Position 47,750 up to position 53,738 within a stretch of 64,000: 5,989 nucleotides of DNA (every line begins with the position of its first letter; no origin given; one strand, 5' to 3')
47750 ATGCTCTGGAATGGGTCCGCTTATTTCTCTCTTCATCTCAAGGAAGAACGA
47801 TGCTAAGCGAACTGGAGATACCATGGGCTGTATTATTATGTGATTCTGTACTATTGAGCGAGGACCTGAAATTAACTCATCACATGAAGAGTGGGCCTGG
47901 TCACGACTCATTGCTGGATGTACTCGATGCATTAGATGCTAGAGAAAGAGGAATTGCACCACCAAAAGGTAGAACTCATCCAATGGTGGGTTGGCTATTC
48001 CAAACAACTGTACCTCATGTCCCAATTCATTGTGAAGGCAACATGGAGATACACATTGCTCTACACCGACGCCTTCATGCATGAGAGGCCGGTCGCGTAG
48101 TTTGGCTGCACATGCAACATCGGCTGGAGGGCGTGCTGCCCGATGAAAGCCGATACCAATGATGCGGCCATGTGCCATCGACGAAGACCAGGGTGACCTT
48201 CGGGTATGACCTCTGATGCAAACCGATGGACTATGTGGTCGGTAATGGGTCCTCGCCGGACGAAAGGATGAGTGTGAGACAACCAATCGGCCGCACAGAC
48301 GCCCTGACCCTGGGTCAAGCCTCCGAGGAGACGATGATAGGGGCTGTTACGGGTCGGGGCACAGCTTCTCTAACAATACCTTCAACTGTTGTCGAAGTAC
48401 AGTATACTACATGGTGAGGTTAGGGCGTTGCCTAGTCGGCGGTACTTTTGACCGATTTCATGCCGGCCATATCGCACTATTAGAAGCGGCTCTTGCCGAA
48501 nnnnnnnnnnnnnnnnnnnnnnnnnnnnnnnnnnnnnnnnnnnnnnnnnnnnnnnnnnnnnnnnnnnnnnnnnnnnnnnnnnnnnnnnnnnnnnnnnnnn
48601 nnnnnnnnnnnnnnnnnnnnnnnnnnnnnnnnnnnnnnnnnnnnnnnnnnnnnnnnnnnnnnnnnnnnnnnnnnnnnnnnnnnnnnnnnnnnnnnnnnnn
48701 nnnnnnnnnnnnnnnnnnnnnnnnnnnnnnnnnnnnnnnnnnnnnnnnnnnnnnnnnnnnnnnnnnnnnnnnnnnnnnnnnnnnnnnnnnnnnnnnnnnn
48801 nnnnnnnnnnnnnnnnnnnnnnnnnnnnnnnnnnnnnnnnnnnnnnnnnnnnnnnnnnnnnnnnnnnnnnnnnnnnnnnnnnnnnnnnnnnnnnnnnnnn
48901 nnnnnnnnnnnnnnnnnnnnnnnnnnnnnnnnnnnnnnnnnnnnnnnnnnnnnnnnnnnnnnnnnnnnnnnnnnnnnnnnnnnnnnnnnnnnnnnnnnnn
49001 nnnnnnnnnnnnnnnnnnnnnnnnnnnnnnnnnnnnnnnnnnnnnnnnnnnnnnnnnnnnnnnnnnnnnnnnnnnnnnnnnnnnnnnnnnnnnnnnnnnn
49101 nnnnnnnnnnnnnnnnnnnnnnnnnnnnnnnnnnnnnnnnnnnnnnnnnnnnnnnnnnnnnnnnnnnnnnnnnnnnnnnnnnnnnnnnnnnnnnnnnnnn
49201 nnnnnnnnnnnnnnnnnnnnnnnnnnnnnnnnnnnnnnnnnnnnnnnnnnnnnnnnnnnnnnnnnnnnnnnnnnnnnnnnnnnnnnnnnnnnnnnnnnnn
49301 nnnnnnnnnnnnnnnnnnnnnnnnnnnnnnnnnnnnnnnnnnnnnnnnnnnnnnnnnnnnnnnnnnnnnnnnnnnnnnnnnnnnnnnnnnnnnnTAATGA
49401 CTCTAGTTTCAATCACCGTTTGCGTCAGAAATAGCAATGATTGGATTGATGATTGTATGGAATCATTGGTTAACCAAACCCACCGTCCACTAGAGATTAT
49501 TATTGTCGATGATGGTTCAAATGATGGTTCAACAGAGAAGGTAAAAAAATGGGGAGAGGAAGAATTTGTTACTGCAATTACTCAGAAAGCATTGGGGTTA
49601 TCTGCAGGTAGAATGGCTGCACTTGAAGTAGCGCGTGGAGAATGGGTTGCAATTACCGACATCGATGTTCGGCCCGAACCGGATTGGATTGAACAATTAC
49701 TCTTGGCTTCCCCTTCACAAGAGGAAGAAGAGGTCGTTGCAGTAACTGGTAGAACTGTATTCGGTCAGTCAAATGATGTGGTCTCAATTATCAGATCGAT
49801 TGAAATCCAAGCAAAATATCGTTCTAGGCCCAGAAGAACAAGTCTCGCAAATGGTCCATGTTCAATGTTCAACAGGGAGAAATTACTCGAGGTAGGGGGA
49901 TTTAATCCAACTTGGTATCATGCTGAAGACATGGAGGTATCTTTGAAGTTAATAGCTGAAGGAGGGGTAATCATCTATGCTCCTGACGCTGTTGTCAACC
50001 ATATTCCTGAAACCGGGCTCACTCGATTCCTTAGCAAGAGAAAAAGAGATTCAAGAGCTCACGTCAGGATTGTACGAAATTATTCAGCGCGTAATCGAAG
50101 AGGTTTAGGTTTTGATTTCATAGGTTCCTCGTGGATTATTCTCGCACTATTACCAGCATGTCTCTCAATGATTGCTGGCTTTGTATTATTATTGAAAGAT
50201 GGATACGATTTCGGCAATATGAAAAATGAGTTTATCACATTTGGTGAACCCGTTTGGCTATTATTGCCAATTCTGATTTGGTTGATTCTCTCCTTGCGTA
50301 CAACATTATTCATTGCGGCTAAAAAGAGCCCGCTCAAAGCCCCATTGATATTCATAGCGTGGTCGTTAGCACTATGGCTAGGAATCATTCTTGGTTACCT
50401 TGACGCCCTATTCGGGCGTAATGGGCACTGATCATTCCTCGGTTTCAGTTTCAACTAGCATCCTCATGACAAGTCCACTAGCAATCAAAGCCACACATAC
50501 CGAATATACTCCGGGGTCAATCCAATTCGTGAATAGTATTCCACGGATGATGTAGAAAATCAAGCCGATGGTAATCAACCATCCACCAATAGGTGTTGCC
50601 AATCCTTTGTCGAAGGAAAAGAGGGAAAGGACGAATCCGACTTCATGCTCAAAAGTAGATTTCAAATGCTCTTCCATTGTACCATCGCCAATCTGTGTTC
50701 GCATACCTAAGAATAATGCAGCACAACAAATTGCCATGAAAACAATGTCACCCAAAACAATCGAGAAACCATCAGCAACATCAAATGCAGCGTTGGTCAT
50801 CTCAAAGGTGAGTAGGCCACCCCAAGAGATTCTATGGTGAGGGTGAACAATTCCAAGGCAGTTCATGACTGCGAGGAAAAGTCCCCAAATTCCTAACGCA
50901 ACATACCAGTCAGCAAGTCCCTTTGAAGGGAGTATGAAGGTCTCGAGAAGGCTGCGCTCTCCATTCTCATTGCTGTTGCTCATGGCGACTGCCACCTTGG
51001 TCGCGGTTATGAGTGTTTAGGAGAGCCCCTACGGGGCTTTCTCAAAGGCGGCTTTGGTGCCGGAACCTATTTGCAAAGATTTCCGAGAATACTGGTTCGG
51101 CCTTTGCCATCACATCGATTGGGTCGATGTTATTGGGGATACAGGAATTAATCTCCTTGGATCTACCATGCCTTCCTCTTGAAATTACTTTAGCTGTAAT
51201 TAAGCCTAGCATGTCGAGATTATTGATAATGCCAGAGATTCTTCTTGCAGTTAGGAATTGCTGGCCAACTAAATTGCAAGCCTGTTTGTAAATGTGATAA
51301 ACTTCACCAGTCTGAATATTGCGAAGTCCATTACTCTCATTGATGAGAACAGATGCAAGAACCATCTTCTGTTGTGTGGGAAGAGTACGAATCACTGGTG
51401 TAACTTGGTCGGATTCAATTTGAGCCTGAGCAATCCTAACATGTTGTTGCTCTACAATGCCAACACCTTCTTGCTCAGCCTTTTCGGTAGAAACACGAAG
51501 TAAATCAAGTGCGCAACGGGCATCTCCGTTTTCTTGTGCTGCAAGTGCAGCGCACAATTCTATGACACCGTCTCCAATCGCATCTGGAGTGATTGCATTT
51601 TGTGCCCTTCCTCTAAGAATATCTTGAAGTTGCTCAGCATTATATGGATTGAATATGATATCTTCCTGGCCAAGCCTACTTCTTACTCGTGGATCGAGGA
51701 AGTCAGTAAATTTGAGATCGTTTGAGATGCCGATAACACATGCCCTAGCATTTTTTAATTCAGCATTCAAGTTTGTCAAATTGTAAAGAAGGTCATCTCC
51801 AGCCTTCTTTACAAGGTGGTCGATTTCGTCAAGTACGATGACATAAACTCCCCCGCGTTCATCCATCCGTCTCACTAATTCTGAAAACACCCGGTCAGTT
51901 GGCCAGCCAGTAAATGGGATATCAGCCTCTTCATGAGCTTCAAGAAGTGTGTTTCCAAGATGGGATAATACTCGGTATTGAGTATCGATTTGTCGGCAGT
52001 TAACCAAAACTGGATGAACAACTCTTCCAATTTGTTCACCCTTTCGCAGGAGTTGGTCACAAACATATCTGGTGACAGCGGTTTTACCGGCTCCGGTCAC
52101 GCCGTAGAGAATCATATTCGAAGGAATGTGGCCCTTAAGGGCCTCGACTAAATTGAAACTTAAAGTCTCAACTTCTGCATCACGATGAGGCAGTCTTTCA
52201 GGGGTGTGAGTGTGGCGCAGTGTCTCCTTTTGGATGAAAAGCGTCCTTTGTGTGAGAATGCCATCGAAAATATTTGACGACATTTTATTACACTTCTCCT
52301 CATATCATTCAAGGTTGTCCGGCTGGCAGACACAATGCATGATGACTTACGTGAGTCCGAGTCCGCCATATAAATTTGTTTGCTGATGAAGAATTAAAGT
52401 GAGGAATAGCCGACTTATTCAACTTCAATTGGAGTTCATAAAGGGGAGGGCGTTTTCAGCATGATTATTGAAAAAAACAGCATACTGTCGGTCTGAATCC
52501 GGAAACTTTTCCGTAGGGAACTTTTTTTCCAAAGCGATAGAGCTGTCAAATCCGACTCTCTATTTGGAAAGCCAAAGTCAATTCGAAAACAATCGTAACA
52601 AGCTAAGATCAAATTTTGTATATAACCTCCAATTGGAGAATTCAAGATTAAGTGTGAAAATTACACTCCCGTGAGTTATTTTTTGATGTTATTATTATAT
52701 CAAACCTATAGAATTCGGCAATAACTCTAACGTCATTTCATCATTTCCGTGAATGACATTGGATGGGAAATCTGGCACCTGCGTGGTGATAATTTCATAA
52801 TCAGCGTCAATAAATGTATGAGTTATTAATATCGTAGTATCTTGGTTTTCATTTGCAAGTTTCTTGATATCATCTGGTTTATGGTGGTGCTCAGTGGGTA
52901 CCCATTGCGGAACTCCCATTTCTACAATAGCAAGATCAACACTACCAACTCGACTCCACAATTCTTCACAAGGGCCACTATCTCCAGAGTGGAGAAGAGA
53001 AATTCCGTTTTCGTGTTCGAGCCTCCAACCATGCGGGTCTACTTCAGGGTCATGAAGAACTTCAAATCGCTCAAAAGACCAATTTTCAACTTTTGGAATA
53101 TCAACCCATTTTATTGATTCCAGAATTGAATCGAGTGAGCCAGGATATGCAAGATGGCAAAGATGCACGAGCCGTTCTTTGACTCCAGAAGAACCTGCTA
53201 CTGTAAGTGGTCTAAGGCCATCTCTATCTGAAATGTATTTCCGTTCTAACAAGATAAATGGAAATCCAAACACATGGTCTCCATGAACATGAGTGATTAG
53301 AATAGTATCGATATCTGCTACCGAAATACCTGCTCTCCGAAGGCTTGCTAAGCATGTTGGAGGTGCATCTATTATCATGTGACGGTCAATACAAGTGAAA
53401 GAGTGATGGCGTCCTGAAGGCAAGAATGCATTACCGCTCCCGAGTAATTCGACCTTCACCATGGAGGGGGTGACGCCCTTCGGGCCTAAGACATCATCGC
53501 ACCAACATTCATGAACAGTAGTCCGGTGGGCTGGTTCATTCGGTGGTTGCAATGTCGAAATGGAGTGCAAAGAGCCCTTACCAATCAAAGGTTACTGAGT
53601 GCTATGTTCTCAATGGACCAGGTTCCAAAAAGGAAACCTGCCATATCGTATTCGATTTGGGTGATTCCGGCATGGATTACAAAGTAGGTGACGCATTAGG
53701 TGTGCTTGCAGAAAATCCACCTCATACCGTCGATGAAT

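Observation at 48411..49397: Fusion of archaeal PPAT and DUF359-type (GTP-dependent) dephospho-CoA kinase: a single-polypeptide 'CoA synthase' of archaeal parts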

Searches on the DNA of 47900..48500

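Call 49: search_rna_families(source=window, start=47900, end=48500, threshold=evalue, max_evalue=0.1, show_alignments=1)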
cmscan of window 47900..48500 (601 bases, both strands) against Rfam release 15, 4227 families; matches with E-value up to 0.1: 1.
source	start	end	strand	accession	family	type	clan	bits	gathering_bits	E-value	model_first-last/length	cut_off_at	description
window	48170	48368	+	RF00064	HgcG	Gene; snRNA; snoRNA; HACA-box;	-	17.3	77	0.013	54-276/276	no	HgcG RNA (Pab40)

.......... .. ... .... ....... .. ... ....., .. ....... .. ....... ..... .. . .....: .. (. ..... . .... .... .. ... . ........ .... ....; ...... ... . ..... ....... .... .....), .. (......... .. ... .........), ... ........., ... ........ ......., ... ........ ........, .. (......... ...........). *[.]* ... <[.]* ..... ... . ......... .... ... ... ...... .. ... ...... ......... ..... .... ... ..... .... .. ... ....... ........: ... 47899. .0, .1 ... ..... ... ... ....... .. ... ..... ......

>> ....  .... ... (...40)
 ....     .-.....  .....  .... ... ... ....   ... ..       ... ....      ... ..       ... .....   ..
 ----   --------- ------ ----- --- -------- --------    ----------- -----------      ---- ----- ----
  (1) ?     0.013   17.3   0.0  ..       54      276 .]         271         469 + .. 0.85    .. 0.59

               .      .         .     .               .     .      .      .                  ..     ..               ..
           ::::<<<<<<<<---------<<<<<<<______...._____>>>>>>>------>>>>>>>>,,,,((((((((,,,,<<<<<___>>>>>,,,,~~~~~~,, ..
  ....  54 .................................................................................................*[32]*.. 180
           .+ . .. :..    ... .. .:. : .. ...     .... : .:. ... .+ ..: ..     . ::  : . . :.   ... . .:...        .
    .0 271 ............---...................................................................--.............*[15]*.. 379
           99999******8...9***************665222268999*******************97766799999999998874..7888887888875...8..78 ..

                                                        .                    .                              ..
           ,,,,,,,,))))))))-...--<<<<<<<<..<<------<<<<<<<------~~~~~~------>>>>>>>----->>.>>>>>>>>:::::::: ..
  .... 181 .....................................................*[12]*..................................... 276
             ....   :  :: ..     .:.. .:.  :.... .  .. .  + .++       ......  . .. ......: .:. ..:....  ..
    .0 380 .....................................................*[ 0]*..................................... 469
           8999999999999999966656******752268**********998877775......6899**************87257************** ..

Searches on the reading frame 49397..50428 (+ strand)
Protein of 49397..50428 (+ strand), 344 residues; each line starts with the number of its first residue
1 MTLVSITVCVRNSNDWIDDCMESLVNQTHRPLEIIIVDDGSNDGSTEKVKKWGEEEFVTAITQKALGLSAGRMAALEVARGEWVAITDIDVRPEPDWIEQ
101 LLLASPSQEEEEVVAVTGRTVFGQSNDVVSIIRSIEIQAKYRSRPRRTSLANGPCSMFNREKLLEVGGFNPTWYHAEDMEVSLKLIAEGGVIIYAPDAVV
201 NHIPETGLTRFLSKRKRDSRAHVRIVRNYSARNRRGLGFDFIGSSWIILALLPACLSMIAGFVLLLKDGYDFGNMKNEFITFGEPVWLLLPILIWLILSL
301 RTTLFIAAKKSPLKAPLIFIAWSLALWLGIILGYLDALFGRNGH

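Call 18: search_protein_families(library=pfam, proteins=[window:49397-50428:+], max_evalue=0.01)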
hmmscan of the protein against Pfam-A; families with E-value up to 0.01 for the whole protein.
window:49397-50428:+ (344 aa): 6 families
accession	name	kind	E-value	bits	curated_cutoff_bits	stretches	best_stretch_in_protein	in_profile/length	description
PF00535.33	Glycos_transf_2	-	2.5e-26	93.1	23.3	1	5-164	1-165/168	Glycosyl transferase family 2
PF13641.12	Glyco_tranf_2_3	-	2e-12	48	27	1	4-220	3-229/230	Glycosyltransferase like family 2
PF13632.12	Glyco_trans_2_3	-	1.4e-09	38.5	27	1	83-279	1-183/198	Glycosyl transferase family group 2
PF10111.15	Glyco_tranf_2_2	-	3.8e-07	30.3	27.3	1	6-192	2-206/276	Glycosyltransferase like family 2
PF13506.12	Glyco_transf_21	-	9e-07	29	21.7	1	73-213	23-167/174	Glycosyl transferase family 21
PF13704.12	Glyco_tranf_2_4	-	0.0052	17.7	27.5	0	33-90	21-81/98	Glycosyl transferase family 2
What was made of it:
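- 49397..50431 (+): Downstream family-2 glycosyltransferase gene whose ATG overlaps the fusion's stop (TAATG); probably co-transcribed. PF00535 at E 2.5e-26 (call 18).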

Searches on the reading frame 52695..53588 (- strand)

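Call 47: search_protein_families(library=pfam, proteins=[window:52695-53588:-], max_evalue=0.0001)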
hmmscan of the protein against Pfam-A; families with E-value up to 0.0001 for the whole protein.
window:52695-53588:- (297 aa): 3 families
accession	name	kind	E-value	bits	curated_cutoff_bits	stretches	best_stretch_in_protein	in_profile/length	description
PF12706.13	Lactamase_B_2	-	9.6e-15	55.2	27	1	71-257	3-199/200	Beta-lactamase superfamily domain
PF00753.33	Lactamase_B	-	1.3e-07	32.1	22.7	1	75-206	22-152/196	Metallo-beta-lactamase superfamily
PF23023.1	Anti-Pycsar_Apyc1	-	4.2e-06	26.9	50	1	45-116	4-77/250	Anti-Pycsar protein Apyc1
